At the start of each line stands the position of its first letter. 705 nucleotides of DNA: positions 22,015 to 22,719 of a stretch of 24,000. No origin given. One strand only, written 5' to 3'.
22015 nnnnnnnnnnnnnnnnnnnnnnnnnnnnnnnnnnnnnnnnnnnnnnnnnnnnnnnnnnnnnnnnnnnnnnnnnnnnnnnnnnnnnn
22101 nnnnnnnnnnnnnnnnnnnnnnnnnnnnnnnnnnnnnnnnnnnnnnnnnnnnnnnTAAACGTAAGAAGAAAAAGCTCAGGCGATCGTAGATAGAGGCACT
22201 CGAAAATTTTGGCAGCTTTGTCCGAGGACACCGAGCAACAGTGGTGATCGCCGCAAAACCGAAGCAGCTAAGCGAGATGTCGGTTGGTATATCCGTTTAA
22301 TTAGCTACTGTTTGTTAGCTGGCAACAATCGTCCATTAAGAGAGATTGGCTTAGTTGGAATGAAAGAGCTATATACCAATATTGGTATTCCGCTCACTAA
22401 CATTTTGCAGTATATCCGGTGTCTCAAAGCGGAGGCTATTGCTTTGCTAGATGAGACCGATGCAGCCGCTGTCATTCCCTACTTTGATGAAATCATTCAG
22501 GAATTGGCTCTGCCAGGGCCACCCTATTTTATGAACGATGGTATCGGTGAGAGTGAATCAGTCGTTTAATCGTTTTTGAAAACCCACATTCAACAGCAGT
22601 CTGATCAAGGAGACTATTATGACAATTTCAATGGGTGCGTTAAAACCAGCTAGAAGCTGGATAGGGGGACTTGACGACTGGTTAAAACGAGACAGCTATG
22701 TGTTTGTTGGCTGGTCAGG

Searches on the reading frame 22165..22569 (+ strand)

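Call 59: search_protein_families(library=pfam, proteins=[window:22165-22569:+], max_evalue=0.01)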
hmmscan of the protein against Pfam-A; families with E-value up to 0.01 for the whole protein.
window:22165-22569:+ (134 aa): 1 family
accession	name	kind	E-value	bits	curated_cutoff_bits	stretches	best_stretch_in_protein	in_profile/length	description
PF00502.25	Phycobilisome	-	1.6e-33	116.3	22.2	1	2-114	40-155/155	Phycobilisome protein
